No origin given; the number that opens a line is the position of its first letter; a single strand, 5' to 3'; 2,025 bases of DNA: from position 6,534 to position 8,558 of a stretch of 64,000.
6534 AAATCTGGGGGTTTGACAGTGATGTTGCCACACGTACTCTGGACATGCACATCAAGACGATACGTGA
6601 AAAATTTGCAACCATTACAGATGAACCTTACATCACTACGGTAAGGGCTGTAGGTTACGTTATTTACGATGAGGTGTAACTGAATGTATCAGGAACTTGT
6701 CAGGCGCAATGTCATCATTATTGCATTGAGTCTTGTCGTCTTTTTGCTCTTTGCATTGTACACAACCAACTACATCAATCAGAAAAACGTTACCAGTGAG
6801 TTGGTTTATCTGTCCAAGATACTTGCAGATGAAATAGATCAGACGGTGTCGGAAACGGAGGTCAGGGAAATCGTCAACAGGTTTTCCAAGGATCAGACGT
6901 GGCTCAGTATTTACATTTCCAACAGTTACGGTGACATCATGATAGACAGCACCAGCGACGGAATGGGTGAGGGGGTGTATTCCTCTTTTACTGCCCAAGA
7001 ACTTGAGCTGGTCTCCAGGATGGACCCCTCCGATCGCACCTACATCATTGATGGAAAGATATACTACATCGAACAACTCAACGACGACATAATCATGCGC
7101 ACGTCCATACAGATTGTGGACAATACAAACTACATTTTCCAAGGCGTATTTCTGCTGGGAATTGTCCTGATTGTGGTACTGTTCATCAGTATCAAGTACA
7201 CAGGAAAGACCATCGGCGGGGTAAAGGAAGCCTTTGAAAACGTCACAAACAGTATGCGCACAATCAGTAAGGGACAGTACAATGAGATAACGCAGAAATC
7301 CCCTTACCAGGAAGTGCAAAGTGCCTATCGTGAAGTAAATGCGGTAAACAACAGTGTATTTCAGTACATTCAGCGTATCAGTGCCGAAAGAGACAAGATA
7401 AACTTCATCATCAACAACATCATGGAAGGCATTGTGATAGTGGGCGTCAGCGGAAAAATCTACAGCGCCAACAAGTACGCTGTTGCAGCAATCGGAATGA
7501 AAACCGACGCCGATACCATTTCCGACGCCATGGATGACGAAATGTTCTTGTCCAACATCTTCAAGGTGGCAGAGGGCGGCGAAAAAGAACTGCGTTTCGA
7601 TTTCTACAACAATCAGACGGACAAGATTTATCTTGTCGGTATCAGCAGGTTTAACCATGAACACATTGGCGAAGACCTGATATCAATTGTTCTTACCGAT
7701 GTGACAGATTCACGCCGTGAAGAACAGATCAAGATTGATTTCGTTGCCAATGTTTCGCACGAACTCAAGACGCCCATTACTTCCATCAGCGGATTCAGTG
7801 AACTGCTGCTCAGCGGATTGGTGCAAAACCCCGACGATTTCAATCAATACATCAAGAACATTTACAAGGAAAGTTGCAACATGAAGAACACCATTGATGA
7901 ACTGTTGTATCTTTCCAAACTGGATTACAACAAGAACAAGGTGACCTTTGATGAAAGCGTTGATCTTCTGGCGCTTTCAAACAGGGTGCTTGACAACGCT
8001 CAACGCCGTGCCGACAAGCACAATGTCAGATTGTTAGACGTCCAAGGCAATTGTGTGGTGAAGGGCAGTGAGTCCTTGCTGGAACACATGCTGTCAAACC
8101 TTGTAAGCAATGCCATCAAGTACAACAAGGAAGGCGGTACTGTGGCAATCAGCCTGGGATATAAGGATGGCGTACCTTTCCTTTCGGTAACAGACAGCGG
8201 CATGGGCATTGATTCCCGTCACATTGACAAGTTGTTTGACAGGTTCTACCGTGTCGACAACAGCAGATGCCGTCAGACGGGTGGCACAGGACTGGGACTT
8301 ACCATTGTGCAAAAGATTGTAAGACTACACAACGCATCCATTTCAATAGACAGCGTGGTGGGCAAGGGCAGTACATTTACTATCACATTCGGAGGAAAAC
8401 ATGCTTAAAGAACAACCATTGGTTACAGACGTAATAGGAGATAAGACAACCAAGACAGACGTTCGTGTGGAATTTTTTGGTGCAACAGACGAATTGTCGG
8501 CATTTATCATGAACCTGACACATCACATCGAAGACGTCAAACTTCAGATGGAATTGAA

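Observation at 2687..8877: Non-canonical poly-gamma-glutamate locus: pgsB-pgsC without PgsA, coupled to a two-component system and a PduO-like protein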

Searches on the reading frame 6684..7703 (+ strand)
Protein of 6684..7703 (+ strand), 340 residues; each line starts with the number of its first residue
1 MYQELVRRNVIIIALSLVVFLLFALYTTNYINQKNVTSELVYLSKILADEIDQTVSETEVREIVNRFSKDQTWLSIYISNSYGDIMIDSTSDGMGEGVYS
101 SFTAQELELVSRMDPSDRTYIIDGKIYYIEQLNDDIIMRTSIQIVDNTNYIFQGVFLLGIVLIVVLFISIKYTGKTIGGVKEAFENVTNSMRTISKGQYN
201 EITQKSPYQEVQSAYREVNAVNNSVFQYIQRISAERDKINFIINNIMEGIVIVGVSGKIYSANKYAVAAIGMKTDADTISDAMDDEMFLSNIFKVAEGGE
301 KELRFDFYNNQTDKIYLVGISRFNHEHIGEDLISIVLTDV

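Call 52: find_homologous_proteins(query=window:6684-7703:+, max_evalue=0.001)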
Query window:6684-7703:+ (340 aa): 42 proteins with E <= 0.001 among 3739 candidates.
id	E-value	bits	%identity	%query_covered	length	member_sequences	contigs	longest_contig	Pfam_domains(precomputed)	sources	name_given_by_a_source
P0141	7.9e-210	713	100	100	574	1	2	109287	PF02518.32,PF00512.32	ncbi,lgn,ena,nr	ncbi:MAG TPA: hypothetical protein IAD47_02090 [Candidatus Limihabitans stercoravium]|nr:hypothetica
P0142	4.2e-209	711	100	100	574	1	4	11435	PF02518.32,PF00512.32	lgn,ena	-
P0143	4.2e-209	711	100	100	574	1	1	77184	PF02518.32,PF00512.32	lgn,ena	-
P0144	4.2e-209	711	100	100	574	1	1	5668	PF02518.32,PF00512.32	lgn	-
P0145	4.2e-209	711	100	100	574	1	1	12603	PF02518.32,PF00512.32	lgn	-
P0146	4.2e-209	711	100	100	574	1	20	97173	PF02518.32,PF00512.32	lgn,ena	-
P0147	4.2e-209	711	100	100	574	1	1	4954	PF02518.32,PF00512.32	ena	-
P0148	4.2e-209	711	100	100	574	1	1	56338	PF02518.32,PF00512.32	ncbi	-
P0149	4.2e-209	711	100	100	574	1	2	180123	PF02518.32,PF00512.32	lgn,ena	-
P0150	4.2e-209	711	100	100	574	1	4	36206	PF02518.32,PF00512.32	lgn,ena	-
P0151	4.2e-209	711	100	100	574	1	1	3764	PF02518.32,PF00512.32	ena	-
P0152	4.2e-209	711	100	100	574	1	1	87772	PF02518.32,PF00512.32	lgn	-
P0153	4.2e-209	711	100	100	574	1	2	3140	PF02518.32,PF00512.32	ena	-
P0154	5.6e-209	711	99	100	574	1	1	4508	PF02518.32,PF00512.32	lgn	-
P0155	1.2e-208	710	99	100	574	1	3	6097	PF02518.32,PF00512.32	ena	-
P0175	8.7e-193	658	91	100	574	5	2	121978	PF02518.32,PF00512.32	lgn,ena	-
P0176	1.3e-127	443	63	100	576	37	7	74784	PF02518.32,PF00512.32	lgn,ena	-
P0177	2.3e-5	42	24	61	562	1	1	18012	PF02518.32,PF00512.32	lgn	-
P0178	3.0e-5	42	24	39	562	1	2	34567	PF02518.32,PF00512.32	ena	-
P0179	7.5e-5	40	23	36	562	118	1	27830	PF16736.12,PF02518.32,PF00512.32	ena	-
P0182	1.0e-4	40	23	36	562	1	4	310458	PF02518.32,PF00512.32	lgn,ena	-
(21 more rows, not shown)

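Call 54: find_encoding_contigs(protein=P0182, flank=8000, max_places=2)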
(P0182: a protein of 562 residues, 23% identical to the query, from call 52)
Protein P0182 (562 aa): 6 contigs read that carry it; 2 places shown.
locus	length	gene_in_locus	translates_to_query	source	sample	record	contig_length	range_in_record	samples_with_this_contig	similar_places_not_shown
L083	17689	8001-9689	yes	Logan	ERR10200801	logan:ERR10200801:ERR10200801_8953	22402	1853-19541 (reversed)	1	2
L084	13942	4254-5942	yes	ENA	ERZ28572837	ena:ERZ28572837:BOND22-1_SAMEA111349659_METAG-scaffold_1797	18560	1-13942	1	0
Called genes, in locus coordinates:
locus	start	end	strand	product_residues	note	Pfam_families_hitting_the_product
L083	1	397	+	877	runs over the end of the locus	PF13175:AAA_15 (weak), PF02463:SMC_N (weak)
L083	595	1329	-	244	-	PF09560:Spore_YunB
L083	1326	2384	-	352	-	PF03033:Glyco_transf_28, PF04101:Glyco_tran_28_C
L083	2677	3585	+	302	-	PF12849:PBP_like_2, PF13531:SBP_bac_11 (weak)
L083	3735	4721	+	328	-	PF00528:BPD_transp_1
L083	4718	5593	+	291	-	PF00528:BPD_transp_1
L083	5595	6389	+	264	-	PF13175:AAA_15 (weak), PF02463:SMC_N, PF00005:ABC_tran, PF13304:AAA_21 (weak)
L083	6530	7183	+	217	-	PF01895:PhoU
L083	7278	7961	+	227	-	PF00072:Response_reg, PF00486:Trans_reg_C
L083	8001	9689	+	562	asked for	PF00512:HisKA, PF02518:HATPase_c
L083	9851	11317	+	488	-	PF01554:MatE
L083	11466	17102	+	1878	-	PF13195:DUF4011, PF13086:AAA_11, PF13604:AAA_30 (faint), PF01443:Viral_helicase1 (faint), PF13245:AAA_19 (faint), PF13086:AAA_11, PF13087:AAA_12, PF18741:MTES_1575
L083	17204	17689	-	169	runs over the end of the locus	PF03167:UDG (weak)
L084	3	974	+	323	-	?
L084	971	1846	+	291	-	PF00528:BPD_transp_1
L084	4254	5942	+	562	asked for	PF00512:HisKA, PF02518:HATPase_c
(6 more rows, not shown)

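Call 55: find_encoding_contigs(protein=P0177, flank=8000, max_places=2)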
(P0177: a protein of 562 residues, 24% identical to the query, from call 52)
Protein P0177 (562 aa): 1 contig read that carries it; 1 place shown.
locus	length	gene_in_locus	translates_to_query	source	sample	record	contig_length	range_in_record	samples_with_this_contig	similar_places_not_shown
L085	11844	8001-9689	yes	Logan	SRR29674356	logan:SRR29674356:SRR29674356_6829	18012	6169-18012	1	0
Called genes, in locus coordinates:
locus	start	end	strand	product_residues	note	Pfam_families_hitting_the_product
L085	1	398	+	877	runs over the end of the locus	PF13175:AAA_15 (weak), PF02463:SMC_N (weak)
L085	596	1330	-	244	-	PF09560:Spore_YunB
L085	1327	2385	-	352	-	PF03033:Glyco_transf_28, PF04101:Glyco_tran_28_C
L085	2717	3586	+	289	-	PF12849:PBP_like_2, PF13531:SBP_bac_11 (weak)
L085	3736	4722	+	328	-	PF00528:BPD_transp_1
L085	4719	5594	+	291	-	PF00528:BPD_transp_1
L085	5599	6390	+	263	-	PF13175:AAA_15 (weak), PF02463:SMC_N, PF00005:ABC_tran, PF13304:AAA_21 (weak)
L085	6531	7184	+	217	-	PF01895:PhoU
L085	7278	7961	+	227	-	PF00072:Response_reg, PF00486:Trans_reg_C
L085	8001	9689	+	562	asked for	PF00512:HisKA, PF02518:HATPase_c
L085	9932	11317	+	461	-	PF01554:MatE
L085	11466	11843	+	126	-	?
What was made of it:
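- On PhoP-PhoR / PnpR-PnpS phosphate regulon system: The distant relatives P0182 and P0177 do have this linkage (calls 54, 55).
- The closest non-orthologous relatives of the sensor region are in pstSCAB-phoU-RR-HK operons (calls 54, 55).
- Tried and rejected: The word-indexed search returned the same species, 91% and 63% relatives, and then dropped to 24% pst-linked PhoRs (calls 52, 54, 55).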

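Call 56: search_protein_families(library=ncbifam, proteins=[P0182, L083:7278-7961:+, P0176], max_evalue=1e-30)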
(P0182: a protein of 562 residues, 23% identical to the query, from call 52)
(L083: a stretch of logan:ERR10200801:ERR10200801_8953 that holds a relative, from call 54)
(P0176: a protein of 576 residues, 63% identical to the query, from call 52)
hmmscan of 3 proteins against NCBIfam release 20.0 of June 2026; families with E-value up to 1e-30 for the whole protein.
P0182 (562 aa): 21 families
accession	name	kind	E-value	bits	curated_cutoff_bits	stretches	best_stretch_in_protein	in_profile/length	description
NF046044.1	PnpS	equivalog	6.6e-88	295.3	400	1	183-560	1-389/390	two-component system histidine kinase PnpS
NF033092.0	HK_WalK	equivalog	6.6e-79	266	725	1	60-559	84-591/594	cell wall metabolism sensor histidine kinase WalK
TIGR02966.1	phoR_proteo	equivalog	3.7e-76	256.3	334.2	1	235-560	4-333/333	phosphate regulon sensor histidine kinase PhoR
NF053855.1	HisKinPhoRBctds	equivalog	1.8e-55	188.5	500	1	328-553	346-574/583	two-component system sensor histidine kinase PhoR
NF008235.0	PRK11006.1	equivalog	7.3e-51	173.4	390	1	244-556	105-417/431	phosphate regulon sensor histidine kinase PhoR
NF047874.1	MASE3_PAS_HK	subfamily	3e-49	168.4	560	1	331-561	386-624/655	MASE3 domain-containing sensor histidine kinase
NF045911.1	TCSHisKinNblS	equivalog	8.7e-49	166.4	1000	1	326-560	371-618/621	two-component system sensor histidine kinase NblS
NF041735.1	hist_kin_RppB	equivalog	1e-45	156.3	400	1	344-559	217-436/438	two-component system sensor histidine kinase RppB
NF008468.0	PRK11360.1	equivalog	3.3e-43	148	646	1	345-560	398-606/616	two-component system sensor histidine kinase AtoS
NF040691.1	MtrAB_MtrB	equivalog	6.1e-43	147.6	450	1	334-558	262-488/507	MtrAB system histidine kinase MtrB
NF033093.1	HK_VicK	exception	1.1e-42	146.2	680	1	327-558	193-431/448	cell wall metabolism sensor histidine kinase VicK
NF008312.0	PRK11100.1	equivalog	6.3e-42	144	356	1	350-559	263-471/477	two-component system sensor histidine kinase CreC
TIGR01386.1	cztS_silS_copS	subfamily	1.3e-41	143.1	292.55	1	345-560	243-456/457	heavy metal sensor histidine kinase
NF012163.2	BaeS_SmeS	equivalog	3.5e-40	138.3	500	1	337-559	234-455/457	sensor histidine kinase efflux regulator BaeS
NF007837.0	PRK10549.1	equivalog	8.4e-36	123.7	603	1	337-560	234-456/466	envelope stress sensor histidine kinase BaeS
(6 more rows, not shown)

L083:7278-7961:+ (227 aa): 30 families (the best 25 are shown)
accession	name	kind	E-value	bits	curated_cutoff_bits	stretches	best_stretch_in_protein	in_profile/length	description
TIGR02154.1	PhoB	equivalog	7.9e-62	208.5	296.2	1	2-221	5-226/226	phosphate regulon transcriptional regulator PhoB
NF040689.1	MtrAB_MtrA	equivalog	3.6e-52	176.9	300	1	2-219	1-217/219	MtrAB system response regulator MtrA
NF053854.1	RespRegPhoBBctds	equivalog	5.7e-51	173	270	1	2-220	1-224/225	two-component system response regulator PhoB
NF040534.1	resp_reg_YycF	equivalog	1.6e-50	171.5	340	1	2-220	3-227/231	response regulator YycF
TIGR01387.1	cztR_silR_copR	subfamily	2.6e-47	161.3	279.2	1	3-220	2-218/218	heavy metal response regulator transcription factor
NF045944.1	ResRegRpaBCyano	equivalog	4.9e-47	160.2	330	1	5-220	3-227/229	response regulator transcription factor RpaB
NF007546.0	PRK10161.1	equivalog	5.2e-47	160.3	471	1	2-221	5-226/229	phosphate response regulator transcription factor PhoB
NF008296.0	PRK11083.1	equivalog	3e-46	157.7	273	1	2-221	6-226/228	two-component system response regulator CreB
NF033117.2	vanR_ACDEGLN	exception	9.5e-46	156.2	350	1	3-220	2-225/226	VanR-ABDEGLN family response regulator transcription factor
NF041733.1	resp_reg_CseB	equivalog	5.8e-44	150.1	350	1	3-220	4-226/228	two-component system response regulator CseB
NF033120.0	vanR_FM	exception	1.5e-42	145.8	460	1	2-220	6-229/231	vancomycin resistance response regulator transcription factor, VanR-F/VanR-M family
NF008567.0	PRK11517.1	equivalog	1.5e-42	145.5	353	1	2-221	3-219/223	response regulator transcription factor HprR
NF007005.1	PRK09468.1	equivalog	2.7e-41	141.6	331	1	2-219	6-230/237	osmolarity response regulator transcription factor OmpR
NF007982.1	PRK10710.1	equivalog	5.9e-40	137.3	380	1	2-219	10-226/235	envelope stress response regulator BaeR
NF000403.1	vanR-C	exception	2.4e-38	132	480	1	2-219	5-228/231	vancomycin resistance response regulator transcription factor VanR-C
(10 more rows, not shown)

P0176 (576 aa): 28 families (the best 25 are shown)
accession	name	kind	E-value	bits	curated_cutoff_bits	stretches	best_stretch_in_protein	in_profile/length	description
NF046044.1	PnpS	equivalog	1.3e-90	304.2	400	1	185-571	3-389/390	two-component system histidine kinase PnpS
TIGR02966.1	phoR_proteo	equivalog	3.7e-79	266.2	334.2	1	235-571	4-333/333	phosphate regulon sensor histidine kinase PhoR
NF033092.0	HK_WalK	equivalog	2.8e-75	254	725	1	10-571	16-592/594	cell wall metabolism sensor histidine kinase WalK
NF041735.1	hist_kin_RppB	equivalog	2.6e-51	174.8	400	1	352-570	216-436/438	two-component system sensor histidine kinase RppB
NF053855.1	HisKinPhoRBctds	equivalog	7.9e-50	169.8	500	1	9-570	6-580/583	two-component system sensor histidine kinase PhoR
TIGR01386.1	cztS_silS_copS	subfamily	6.7e-48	163.8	292.55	1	353-571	242-456/457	heavy metal sensor histidine kinase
NF008235.0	PRK11006.1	equivalog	4e-46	157.7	390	1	247-571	108-421/431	phosphate regulon sensor histidine kinase PhoR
NF033093.1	HK_VicK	exception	5.6e-46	157.1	680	1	152-570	10-432/448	cell wall metabolism sensor histidine kinase VicK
NF008312.0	PRK11100.1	equivalog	5.2e-45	154.2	356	1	354-570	258-471/477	two-component system sensor histidine kinase CreC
NF008468.0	PRK11360.1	equivalog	9.8e-42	143.1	646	1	161-571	197-606/616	two-component system sensor histidine kinase AtoS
NF040691.1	MtrAB_MtrB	equivalog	7.1e-41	140.8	450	1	350-571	269-490/507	MtrAB system histidine kinase MtrB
NF038297.2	hybrid_HK_HrmK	equivalog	1.2e-39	136.5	725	1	346-570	229-454/607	hybrid histidine kinase/response regulator HrmK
NF045911.1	TCSHisKinNblS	equivalog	4.5e-39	134.3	1000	1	161-568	186-615/621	two-component system sensor histidine kinase NblS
NF047874.1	MASE3_PAS_HK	subfamily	7.6e-38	130.7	560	1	147-571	169-623/655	MASE3 domain-containing sensor histidine kinase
NF041832.1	near_NosP_CTERM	subfamily_domain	2.8e-36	125.4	400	1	352-570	7-222/370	NahK/ErcS family hybrid sensor histidine kinase/response regulator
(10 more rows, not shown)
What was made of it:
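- Closest known: PhoP-PhoR. Same: The NCBIfam score profile is the same as for a genuine pst-linked PhoR (call 56).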

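Call 89: list_cluster_members(proteins=[P0182, P0177, P0178, P0179, P0176, P0175])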
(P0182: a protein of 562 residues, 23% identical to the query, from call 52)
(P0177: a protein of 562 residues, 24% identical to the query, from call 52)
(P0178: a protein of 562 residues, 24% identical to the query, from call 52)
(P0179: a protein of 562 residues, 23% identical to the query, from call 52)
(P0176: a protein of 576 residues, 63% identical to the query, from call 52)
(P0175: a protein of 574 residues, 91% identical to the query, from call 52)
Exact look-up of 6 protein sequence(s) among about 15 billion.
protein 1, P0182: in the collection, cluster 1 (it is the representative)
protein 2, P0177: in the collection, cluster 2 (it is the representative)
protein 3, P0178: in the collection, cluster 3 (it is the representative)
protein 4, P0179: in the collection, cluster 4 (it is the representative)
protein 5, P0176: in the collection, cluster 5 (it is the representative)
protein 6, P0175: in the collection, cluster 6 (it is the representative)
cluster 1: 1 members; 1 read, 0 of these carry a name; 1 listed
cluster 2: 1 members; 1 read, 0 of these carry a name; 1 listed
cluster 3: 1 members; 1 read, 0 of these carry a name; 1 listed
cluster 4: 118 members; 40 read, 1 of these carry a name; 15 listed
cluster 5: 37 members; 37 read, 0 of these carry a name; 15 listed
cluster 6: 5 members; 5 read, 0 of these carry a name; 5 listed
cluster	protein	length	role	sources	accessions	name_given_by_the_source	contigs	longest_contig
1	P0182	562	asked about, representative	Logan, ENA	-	-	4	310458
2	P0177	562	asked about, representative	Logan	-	-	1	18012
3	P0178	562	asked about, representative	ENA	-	-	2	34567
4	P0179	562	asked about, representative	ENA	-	-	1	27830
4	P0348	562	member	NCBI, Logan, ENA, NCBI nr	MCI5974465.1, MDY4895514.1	MAG: ATP-binding protein [Clostridiales bacterium] | ATP-binding protein [Clostridiales bacterium]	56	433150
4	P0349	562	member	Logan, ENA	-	-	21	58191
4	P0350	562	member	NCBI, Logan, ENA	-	-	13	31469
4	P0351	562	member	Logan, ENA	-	-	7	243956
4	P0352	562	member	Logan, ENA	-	-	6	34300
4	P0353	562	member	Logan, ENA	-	-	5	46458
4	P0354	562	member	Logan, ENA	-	-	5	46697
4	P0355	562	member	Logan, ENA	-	-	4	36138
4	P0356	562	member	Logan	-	-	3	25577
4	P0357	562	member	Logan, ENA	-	-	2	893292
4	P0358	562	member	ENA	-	-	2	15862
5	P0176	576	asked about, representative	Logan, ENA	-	-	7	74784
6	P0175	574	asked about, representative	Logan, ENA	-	-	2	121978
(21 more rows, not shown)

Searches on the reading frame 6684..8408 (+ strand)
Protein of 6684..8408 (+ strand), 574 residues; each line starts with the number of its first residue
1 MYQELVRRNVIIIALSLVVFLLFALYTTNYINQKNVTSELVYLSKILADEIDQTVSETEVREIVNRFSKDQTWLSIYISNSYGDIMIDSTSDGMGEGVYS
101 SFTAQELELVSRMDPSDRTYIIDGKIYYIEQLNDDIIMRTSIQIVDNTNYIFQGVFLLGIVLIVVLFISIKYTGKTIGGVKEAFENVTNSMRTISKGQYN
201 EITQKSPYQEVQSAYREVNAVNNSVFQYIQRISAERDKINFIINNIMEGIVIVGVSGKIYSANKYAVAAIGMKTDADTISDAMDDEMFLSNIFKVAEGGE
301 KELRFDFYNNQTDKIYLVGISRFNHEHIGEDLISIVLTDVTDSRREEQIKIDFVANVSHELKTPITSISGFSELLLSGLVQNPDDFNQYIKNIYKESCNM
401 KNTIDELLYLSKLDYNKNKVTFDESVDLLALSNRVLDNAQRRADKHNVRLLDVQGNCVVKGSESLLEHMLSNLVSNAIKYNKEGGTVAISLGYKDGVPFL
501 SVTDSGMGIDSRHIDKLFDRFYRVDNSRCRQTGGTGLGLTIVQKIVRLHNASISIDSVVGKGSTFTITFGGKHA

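Call 3: search_protein_families(library=pfam, proteins=[window:6684-8408:+], max_evalue=0.01)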
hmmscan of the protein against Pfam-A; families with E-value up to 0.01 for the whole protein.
window:6684-8408:+ (574 aa): 3 families
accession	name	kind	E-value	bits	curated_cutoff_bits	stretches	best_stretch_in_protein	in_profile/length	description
PF02518.31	HATPase_c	-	1.2e-27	97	26.4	1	462-569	2-107/111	Histidine kinase-, DNA gyrase B-, and HSP90-like ATPase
PF00512.31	HisKA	-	2.1e-19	69.7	26.9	1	350-415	2-65/66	His Kinase A (phospho-acceptor) domain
PF06103.16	DUF948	-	0.00068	20.2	37.2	0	160-226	11-78/89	Bacterial protein of unknown function (DUF948)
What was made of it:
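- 6684..8408 (+): Sensor histidine kinase of the PhoR lineage: two TM helices flanking an external loop of about 120 aa, a cytoplasmic linker region that aligns with PhoR, then HisKA and HATPase. PF00512 + PF02518 (call 3).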

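Call 4: search_protein_families(library=ncbifam, proteins=[window:6684-8408:+], max_evalue=0.01)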
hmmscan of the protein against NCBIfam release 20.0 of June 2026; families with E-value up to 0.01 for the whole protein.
window:6684-8408:+ (574 aa): 77 families (the best 25 are shown)
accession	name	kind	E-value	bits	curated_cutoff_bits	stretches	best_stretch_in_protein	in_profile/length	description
NF046044.1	PnpS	equivalog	7.2e-90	301.8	400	1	184-569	2-389/390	two-component system histidine kinase PnpS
TIGR02966.1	phoR_proteo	equivalog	8.3e-78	261.7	334.2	1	234-569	3-333/333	phosphate regulon sensor histidine kinase PhoR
NF033092.0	HK_WalK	equivalog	4.1e-71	240.3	725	1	33-569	41-592/594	cell wall metabolism sensor histidine kinase WalK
NF041735.1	hist_kin_RppB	equivalog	3.6e-49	167.8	400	1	352-568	218-436/438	two-component system sensor histidine kinase RppB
NF008235.0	PRK11006.1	equivalog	3.1e-48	164.7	390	1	330-569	184-421/431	phosphate regulon sensor histidine kinase PhoR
NF033093.1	HK_VicK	exception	8.4e-47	159.8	680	1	147-568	7-432/448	cell wall metabolism sensor histidine kinase VicK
TIGR01386.1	cztS_silS_copS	subfamily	1.5e-46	159.3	292.55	1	352-569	243-456/457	heavy metal sensor histidine kinase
NF053855.1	HisKinPhoRBctds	equivalog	4.4e-46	157.5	500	1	10-569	12-581/583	two-component system sensor histidine kinase PhoR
NF008312.0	PRK11100.1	equivalog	1.3e-44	152.8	356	1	352-569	258-472/477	two-component system sensor histidine kinase CreC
NF047874.1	MASE3_PAS_HK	subfamily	8.5e-43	147.1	560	1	157-569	184-623/655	MASE3 domain-containing sensor histidine kinase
NF038297.2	hybrid_HK_HrmK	equivalog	3.4e-39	135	725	1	344-569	229-455/607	hybrid histidine kinase/response regulator HrmK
NF008468.0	PRK11360.1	equivalog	8.8e-39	133.3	646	1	160-569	196-606/616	two-component system sensor histidine kinase AtoS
NF040691.1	MtrAB_MtrB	equivalog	1.6e-38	133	450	1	351-569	272-490/507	MtrAB system histidine kinase MtrB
NF007345.0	PRK09835.1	subfamily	2.2e-36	125.4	423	1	352-568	264-477/482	Cu(+)/Ag(+) sensor histidine kinase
NF045911.1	TCSHisKinNblS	equivalog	4.1e-36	124.5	1000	1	186-566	211-615/621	two-component system sensor histidine kinase NblS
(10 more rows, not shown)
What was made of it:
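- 6684..8408 (+): PnpS 301.8 and PhoR 261.7 bits, both below cut-off (call 4).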
